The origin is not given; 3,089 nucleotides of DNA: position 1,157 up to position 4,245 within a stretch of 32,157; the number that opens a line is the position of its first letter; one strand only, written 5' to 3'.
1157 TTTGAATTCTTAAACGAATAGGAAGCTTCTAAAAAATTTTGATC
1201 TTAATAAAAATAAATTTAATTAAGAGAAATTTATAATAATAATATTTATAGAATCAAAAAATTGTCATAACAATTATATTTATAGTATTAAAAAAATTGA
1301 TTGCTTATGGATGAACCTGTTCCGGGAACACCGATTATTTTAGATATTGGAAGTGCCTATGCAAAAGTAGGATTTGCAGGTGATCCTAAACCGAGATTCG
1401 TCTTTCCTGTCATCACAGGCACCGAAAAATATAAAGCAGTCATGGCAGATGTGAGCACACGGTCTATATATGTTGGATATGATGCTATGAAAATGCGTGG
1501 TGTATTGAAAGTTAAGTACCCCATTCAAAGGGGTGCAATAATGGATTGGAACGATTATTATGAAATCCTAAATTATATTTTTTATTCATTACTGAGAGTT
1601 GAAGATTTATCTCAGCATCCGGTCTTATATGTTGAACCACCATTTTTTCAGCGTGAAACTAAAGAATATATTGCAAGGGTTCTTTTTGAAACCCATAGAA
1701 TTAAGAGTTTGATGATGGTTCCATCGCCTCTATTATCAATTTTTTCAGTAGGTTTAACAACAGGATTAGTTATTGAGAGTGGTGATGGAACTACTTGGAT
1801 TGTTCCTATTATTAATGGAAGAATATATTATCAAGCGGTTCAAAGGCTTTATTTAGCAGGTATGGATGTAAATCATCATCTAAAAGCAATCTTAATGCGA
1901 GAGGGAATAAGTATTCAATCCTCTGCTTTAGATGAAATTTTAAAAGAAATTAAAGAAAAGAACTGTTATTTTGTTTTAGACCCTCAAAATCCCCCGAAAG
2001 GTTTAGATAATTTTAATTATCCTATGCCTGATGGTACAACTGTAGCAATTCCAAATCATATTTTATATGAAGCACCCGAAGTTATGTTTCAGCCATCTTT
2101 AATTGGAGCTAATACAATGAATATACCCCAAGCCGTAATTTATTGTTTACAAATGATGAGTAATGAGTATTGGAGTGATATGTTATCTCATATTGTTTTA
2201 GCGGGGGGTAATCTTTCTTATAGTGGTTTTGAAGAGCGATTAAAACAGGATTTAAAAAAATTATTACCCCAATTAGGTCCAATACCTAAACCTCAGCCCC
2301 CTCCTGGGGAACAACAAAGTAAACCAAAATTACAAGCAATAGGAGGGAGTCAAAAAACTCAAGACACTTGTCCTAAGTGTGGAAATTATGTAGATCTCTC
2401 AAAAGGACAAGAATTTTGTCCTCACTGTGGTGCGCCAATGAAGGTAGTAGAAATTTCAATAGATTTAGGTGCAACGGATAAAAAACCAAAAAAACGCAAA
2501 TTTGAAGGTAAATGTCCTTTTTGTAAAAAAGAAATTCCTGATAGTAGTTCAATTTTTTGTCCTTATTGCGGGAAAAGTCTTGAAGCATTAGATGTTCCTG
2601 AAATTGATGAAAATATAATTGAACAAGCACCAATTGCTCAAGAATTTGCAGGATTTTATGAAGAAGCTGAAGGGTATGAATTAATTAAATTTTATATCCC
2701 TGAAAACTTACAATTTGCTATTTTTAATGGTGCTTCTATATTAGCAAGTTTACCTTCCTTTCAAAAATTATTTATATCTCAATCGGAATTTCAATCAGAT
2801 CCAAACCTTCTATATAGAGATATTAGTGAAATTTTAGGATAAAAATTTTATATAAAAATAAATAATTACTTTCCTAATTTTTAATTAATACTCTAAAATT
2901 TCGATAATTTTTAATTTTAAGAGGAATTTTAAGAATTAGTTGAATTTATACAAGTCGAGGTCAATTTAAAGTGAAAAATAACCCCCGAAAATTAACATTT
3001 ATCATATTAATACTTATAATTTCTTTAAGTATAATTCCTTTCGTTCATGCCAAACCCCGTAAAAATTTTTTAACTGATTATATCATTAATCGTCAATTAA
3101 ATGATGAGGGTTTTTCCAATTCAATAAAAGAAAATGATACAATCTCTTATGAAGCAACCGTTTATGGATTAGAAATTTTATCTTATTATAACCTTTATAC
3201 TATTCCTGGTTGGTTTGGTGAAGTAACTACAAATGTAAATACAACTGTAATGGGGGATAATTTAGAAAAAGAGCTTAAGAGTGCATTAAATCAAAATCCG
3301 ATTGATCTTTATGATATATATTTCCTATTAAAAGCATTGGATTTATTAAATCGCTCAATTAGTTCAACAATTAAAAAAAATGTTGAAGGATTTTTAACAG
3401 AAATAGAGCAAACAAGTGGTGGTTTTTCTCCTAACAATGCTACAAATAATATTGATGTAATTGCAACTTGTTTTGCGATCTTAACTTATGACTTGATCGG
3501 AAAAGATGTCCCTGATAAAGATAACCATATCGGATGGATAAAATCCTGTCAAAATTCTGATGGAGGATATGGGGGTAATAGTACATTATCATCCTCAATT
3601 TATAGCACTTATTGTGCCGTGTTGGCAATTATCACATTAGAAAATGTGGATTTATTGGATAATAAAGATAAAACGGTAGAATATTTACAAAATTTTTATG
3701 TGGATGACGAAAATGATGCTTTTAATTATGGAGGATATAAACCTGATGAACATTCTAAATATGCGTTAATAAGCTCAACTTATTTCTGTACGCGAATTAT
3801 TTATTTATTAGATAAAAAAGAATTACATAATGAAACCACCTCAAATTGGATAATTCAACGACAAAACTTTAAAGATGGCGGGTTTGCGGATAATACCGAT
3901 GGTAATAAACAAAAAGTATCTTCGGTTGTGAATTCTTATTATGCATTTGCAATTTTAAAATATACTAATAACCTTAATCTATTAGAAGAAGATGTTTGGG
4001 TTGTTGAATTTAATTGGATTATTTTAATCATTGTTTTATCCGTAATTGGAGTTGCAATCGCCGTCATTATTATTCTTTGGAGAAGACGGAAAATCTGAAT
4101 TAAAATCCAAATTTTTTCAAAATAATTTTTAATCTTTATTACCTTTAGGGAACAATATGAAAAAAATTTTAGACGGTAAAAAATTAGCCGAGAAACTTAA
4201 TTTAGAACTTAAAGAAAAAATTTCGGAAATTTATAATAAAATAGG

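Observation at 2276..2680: Actin-fold protein with a roughly 135-codon insert carrying two CPxCG zinc ribbons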

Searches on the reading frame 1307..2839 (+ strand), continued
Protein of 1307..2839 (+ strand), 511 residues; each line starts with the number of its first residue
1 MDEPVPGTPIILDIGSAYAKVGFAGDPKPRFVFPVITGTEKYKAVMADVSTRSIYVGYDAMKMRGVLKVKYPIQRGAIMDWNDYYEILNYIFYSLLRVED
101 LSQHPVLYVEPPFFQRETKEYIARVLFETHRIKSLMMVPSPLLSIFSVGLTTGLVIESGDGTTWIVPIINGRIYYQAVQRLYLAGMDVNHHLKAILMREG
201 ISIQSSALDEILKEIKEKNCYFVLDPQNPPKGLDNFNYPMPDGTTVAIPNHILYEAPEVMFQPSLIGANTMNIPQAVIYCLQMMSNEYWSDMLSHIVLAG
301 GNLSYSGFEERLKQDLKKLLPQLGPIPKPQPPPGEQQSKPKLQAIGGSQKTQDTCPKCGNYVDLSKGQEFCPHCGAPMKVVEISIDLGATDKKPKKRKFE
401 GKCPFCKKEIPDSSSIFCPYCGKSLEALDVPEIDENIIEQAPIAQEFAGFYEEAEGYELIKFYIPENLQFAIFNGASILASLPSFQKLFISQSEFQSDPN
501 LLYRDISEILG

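Call 73: find_encoding_contigs(protein=P0308, flank=5000, max_places=1)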
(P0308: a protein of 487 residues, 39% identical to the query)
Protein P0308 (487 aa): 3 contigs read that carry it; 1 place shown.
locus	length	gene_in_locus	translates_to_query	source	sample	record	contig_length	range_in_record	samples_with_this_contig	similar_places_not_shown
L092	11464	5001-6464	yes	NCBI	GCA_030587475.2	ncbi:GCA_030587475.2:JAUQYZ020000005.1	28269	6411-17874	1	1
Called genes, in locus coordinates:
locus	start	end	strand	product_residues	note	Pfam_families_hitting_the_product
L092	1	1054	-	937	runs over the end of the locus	PF00656:Peptidase_C14, PF18884:TSP3_bac (faint), PF12773:DZR (faint)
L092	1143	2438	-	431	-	-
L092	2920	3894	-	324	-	-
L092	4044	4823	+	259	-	PF00378:ECH_1, PF16113:ECH_2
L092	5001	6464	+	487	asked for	PF00022:Actin, PF06723:MreB_Mbl (weak)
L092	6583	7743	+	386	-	PF00432:Prenyltrans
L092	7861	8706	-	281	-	PF01993:MTD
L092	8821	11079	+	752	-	-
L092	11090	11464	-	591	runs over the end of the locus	PF02878:PGM_PMM_I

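Call 74: predict_structure(alignment_id=A3)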
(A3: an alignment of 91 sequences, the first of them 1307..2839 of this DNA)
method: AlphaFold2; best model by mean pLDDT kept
length: 511 residues; sequences in the alignment: 91
mean_pLDDT: 84.4   pTM: 0.74
mean pLDDT of the five models: 84.4, 84.3, 83.5, 82.8, 82.7
residues with pLDDT >= 90: 311; 70-90: 111; 50-70: 49; < 50: 40
segments of 3 or more residues with pLDDT < 50: 383-396, 428-434, 441-444, 446-454
pLDDT, mean of each block of 10 residues (from residue 1): 86 96 96 94 62 84 87 92 96 94 97 93 97 97 95 95 95 95 94 95 87 93 87 85 90 94 94 97 94 95 93 94 86 55 54 80 76 77 44 47 80 78 66 51 46 60 94 97 94 97 83 58
secondary structure, 60 per line:
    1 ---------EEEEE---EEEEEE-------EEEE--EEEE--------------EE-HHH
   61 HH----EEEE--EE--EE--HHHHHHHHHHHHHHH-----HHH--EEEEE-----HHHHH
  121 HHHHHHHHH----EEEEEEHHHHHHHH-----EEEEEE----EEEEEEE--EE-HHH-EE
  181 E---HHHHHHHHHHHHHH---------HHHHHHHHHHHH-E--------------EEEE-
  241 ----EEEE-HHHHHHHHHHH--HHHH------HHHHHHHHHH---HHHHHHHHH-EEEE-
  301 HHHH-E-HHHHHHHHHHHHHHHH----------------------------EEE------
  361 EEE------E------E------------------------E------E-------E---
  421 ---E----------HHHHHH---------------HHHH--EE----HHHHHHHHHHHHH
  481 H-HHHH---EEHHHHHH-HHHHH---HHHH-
elements in order: E10-14 E18-23 E31-34 E37-40 H58-62 E67-70 H81-95 E106-110 H116-129 E134-139 H140-147 E153-158 E163-169 E179-181 H185-198 H208-219 E236-239 E245-248 H250-260 H263-266 H273-282 H286-294 E296-299 H301-304 H308-323 E352-354 E361-363 H435-440 H456-459 H468-481 H483-486 H492-497 H499-503 H507-510

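Call 83: search_protein_families(library=pfam, proteins=[L086:1734-2348:+, L087:7430-7957:+, L087:7986-8528:+, L090:6652-6888:+], max_evalue=0.1)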
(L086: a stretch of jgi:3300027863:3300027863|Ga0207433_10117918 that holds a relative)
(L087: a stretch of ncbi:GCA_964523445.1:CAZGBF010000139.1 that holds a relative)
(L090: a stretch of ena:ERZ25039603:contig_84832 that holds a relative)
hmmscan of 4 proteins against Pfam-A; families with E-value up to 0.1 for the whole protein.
L086:1734-2348:+ (205 aa): 2 families
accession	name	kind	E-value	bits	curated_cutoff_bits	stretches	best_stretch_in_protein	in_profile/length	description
PF00432.27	Prenyltrans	-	1.8e-08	34.6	26.5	1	109-202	23-111/304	Prenyltransferase alpha-alpha toroid domain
PF22436.1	PilE_C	-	0.027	15.1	27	1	128-195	11-77/111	PilE, C-terminal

L087:7430-7957:+ (176 aa): 2 families
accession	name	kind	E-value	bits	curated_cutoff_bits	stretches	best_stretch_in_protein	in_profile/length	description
PF00432.27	Prenyltrans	-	0.0023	17.8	26.5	0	107-166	32-92/304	Prenyltransferase alpha-alpha toroid domain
PF14946.11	DUF4501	-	0.062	13.7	29.6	0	11-36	94-119/179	Domain of unknown function (DUF4501)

L087:7986-8528:+ (181 aa): 4 families
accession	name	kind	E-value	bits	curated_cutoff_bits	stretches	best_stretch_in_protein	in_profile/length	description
PF00432.27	Prenyltrans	-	1.5e-08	34.9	26.5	1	74-144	25-97/304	Prenyltransferase alpha-alpha toroid domain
PF07678.20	TED_complement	-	0.009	15.6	22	1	20-117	38-137/312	A-macroglobulin TED domain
PF07332.16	Phage_holin_3_6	-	0.085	13.4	28.4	0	152-179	65-92/116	Putative Actinobacterial Holin-X, holin superfamily III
PF09990.14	DUF2231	-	0.095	13.2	26.4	0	123-170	9-56/139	Predicted membrane protein (DUF2231)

L090:6652-6888:+ (79 aa): 0 families

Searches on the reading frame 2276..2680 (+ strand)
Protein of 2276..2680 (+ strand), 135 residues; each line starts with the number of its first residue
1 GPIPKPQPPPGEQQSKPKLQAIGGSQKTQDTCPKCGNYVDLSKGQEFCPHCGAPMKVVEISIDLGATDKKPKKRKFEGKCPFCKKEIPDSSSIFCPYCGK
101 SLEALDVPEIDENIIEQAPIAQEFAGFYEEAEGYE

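Call 4: search_protein_families(library=pfam, proteins=[window:2276-2680:+], max_evalue=1)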
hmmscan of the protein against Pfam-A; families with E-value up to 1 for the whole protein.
window:2276-2680:+ (135 aa): 73 families (the best 25 are shown)
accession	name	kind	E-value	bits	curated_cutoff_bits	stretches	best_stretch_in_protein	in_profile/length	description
PF13248.11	Zn_ribbon_3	-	1.6e-14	53.2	27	2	32-55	5-26/26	zinc-ribbon domain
PF12773.13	DZR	-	9.3e-13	48.6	27.3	3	32-99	1-45/45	Double zinc ribbon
PF13240.11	Zn_Ribbon_1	-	3.3e-10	39.8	25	2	32-54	2-22/23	zinc-ribbon domain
PF24460.1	DUF7575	-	1.3e-08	34.4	28.5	2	79-103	5-28/28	Domain of unknown function (DUF7575)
PF07191.17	Zn_ribbon_6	-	2.1e-07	31.3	25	2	25-58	12-42/67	Double zinc ribbon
PF18912.6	DZR_2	-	5.9e-07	29.7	27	2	26-57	18-48/56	Double zinc ribbon domain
PF25207.1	DUF7837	-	2.2e-06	28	27.8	1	78-91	6-19/47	Domain of unknown function (DUF7837)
PF03884.20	YacG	-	6.4e-06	26.2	25.5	2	31-55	2-26/52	DNA gyrase inhibitor YacG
PF17032.10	Zn_ribbon_15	-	1.3e-05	26.3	28.9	2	26-52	49-73/73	zinc-ribbon family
PF18439.7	zf_UBZ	-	1.6e-05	24.9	25.6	0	92-109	2-19/32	Ubiquitin-Binding Zinc Finger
PF14803.11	Zn_ribbon_Nudix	-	4.3e-05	23.8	25.6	2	47-56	2-11/34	Nudix N-terminal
PF08772.16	Zn_ribbon_NOB1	-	4.9e-05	23.8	24.9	1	74-100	5-31/72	Nin one binding (NOB1) Zn-ribbon like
PF01155.25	HypA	-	4.9e-05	23.8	28.9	2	27-55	68-96/112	Hydrogenase/urease nickel incorporation, metallochaperone, hypA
PF14255.11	Cys_rich_CPXG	-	6.8e-05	23.2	25.2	0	93-104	1-12/52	Cysteine-rich CPXCG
PF21344.3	Zn_ribbon_LysW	-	0.00022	21.2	27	1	31-60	2-36/46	Alpha-aminoadipate carrier protein LysW-like, globular domain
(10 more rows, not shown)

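Call 6: search_protein_families(library=ncbifam, proteins=[window:2276-2680:+], max_evalue=1)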
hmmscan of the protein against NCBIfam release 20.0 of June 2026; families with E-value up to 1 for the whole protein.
window:2276-2680:+ (135 aa): 37 families (the best 25 are shown)
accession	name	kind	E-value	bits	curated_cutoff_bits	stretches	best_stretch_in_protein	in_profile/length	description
NF033497.1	rubre_like_arch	subfamily_domain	3e-06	26.8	32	1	32-62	3-33/34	rubrerythrin-like domain-containing protein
NF001638.0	PRK00418.1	equivalog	4.9e-05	23.1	83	2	26-65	4-39/65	DNA gyrase inhibitor YacG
NF011149.0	PRK14559.1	equivalog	0.00062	18.6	374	2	80-114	4-37/642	serine/threonine phosphatase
NF049953.1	ribbon_DG_selen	exception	0.00083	19.3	130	1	18-52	136-168/172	zinc ribbon-containing (seleno)protein DG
NF009143.0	PRK12495.1-4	equivalog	0.0017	18.5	372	1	23-56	36-69/244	hypothetical protein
NF001606.0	PRK00398.1-3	equivalog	0.0021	17.8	72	1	79-99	4-26/44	DNA-directed RNA polymerase subunit P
NF009142.0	PRK12495.1-3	equivalog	0.0028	17.9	377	1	23-52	36-65/261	hypothetical protein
TIGR00373.1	TIGR00373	equivalog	0.0035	16.9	149.5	1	93-119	129-155/162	transcription factor E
NF003035.0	PRK03922.1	subfamily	0.0063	16.3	125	1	36-60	39-63/128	hypothetical protein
NF001645.0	PRK00420.1-2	equivalog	0.012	15.6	162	1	24-52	19-47/106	hypothetical protein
TIGR01206.1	lysW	equivalog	0.013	15.4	53.2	1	29-60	2-37/54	lysine biosynthesis protein LysW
NF001605.0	PRK00398.1-2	equivalog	0.018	14.9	63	1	32-53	4-26/43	DNA-directed RNA polymerase subunit P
NF009030.0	PRK12366.1-1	equivalog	0.019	13.4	1147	1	18-55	667-704/796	replication factor A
TIGR00686.1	phnA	hypoth_equivalog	0.02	15.1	80.2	0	79-115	4-42/109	zinc ribbon domain-containing protein YjdM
NF053815.1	teico_TcaA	equivalog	0.035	12.9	550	1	31-60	3-30/463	membrane-associated protein TcaA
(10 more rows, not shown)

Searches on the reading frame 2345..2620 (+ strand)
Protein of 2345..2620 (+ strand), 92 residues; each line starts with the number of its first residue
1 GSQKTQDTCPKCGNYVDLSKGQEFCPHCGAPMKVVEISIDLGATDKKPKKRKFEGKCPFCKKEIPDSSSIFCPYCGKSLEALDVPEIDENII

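Call 78: search_solved_structures(query=window:2345-2620:+, max_evalue=10)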
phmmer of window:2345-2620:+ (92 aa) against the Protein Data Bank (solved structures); distinct sequences matched with E-value up to 10: 24.
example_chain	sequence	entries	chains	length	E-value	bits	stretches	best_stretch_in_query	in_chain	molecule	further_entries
9sfa_A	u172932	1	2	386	0.033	17.5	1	39-81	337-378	Putative regulatory protein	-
3mps_A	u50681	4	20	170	0.093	16.1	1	8-33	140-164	Rubrerythrin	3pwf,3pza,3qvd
1nnq_A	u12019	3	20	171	0.094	16.1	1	8-33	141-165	Rubrerythrin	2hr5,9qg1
4yxx_A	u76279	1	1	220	0.18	15.2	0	31-55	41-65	dTor_6x35L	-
2ey4_E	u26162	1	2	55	0.19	15.1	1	8-35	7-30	Ribosome biogenesis protein Nop10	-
3mqk_B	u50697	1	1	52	0.2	15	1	8-35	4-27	Ribosome biogenesis protein Nop10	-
2rfk_B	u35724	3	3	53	0.2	15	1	8-35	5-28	Ribosome biogenesis protein Nop10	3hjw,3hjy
2hvy_C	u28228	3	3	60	0.21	15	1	8-35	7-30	Ribosome biogenesis protein Nop10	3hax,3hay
3lwo_B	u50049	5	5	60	0.22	14.9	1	8-35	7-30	Ribosome biogenesis protein Nop10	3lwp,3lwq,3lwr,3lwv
2o13_A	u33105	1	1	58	0.22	14.9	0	70-88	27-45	Muscle LIM protein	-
7oqy_Y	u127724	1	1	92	0.26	14.7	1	9-36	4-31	DNA-directed RNA polymerase, subunit M (RpoM-2)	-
5k2m_E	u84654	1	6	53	0.29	14.5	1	8-37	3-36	Probable lysine biosynthesis protein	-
3qqc_A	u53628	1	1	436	0.32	14.4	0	20-35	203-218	DNA-directed RNA polymerase subunit b, DNA-directed RNA polymerase subunit a', DNA-directe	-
2con_A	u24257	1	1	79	0.35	14.3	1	50-85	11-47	nin one binding protein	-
4qiw_P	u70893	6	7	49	0.52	13.7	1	8-31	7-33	DNA-directed RNA polymerase subunit P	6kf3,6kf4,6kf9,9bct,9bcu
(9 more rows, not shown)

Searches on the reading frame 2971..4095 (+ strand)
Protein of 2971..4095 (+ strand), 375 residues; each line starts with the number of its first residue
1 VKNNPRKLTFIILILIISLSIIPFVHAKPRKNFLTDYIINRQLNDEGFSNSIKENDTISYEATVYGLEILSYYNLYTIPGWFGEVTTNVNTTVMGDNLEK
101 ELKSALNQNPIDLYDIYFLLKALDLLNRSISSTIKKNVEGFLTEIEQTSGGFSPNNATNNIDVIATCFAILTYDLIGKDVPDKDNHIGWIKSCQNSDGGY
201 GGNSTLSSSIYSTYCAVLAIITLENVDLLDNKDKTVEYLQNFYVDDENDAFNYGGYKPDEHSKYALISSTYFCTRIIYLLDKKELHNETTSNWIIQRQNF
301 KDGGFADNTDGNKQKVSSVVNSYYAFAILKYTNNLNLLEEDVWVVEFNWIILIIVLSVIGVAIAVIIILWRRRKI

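Call 20: search_protein_families(library=pfam, proteins=[window:2971-4095:+], max_evalue=0.001)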
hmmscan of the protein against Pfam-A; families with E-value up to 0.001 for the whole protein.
window:2971-4095:+ (375 aa): 2 families
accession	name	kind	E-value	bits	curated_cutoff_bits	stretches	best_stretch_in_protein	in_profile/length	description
PF00432.27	Prenyltrans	-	9.4e-22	78.2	26.5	1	108-338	24-245/304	Prenyltransferase alpha-alpha toroid domain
PF13249.12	SQHop_cyclase_N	-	0.00025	20.8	26.2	0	267-329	28-87/291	Squalene-hopene cyclase N-terminal domain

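Call 66: search_protein_families(library=ncbifam, proteins=[window:2971-4095:+], max_evalue=1)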
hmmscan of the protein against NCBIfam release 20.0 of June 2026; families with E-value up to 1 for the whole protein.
window:2971-4095:+ (375 aa): 3 families
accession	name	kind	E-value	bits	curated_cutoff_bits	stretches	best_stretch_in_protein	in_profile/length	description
NF053823.1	SCO2321_fam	equivalog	3.1e-05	23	300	1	157-252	95-197/405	SCO2321 family membrane protein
TIGR01787.1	squalene_cyclas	subfamily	0.00035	19.3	322.7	1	127-203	454-530/622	squalene/oxidosqualene cyclases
TIGR01507.1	hopene_cyclase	equivalog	0.0007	18.1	431.1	1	131-204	473-545/640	squalene--hopene cyclase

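Call 77: search_solved_structures(query=window:2971-4095:+, max_evalue=1)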
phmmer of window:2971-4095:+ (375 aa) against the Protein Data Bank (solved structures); distinct sequences matched with E-value up to 1: 21.
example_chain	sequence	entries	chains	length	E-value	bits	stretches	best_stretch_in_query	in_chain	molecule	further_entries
1n94_B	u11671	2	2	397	8.8e-08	34.9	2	186-268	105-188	Protein farnesyltransferase beta subunit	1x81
1nl4_B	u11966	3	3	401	9.1e-08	34.8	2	186-268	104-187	Protein farnesyltransferase beta subunit | Farnesyltransferase subunit beta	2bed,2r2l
1ft2_B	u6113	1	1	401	9.1e-08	34.8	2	186-268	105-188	PROTEIN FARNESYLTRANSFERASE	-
1n95_B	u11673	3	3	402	9.2e-08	34.8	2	186-268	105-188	Protein farnesyltransferase beta subunit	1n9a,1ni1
3pz4_B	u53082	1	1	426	1.1e-07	34.6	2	186-268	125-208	Protein farnesyltransferase subunit beta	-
1o1r_B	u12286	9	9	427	1.1e-07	34.6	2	186-268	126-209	Protein farnesyltransferase beta subunit | Protein farnesyltransferase subunit beta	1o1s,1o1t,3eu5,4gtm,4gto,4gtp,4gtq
1d8d_B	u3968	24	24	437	1.2e-07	34.4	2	186-268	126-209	farnesyltransferase (beta subunit) | PROTEIN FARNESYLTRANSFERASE | PROTEIN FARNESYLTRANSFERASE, BETA SUBUNIT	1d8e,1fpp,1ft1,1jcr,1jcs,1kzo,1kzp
2zir_B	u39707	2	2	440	1.2e-07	34.4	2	186-268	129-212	Protein farnesyltransferase subunit beta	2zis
2h6i_B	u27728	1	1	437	2e-07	33.7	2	174-268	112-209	Protein farnesyltransferase beta subunit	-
2h6g_B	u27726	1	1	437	2e-07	33.7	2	174-268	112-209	Protein farnesyltransferase beta subunit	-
3pz1_B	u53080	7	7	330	2.1e-07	33.6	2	170-249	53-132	Geranylgeranyl transferase type-2 subunit beta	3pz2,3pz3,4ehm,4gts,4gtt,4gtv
1dce_B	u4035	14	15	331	2.1e-07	33.6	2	170-249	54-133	PROTEIN (RAB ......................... BETA SUBUNIT) | RAB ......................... BETA SUBUNIT | Geranylgeranyl transferase type-2 subunit beta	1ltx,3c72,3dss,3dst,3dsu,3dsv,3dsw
2h6h_B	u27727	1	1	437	2.4e-07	33.4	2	186-268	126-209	Protein farnesyltransferase beta subunit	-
1jcq_B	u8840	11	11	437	2.4e-07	33.4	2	186-268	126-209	PROTEIN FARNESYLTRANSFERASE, BETA SUBUNIT | protein farnesyltransferase beta subunit | Protein farnesyltransferase subunit beta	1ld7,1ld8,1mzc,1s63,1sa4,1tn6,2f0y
6o60_B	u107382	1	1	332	2.5e-07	33.4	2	157-280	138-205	Geranylgeranyl transferase type-2 subunit beta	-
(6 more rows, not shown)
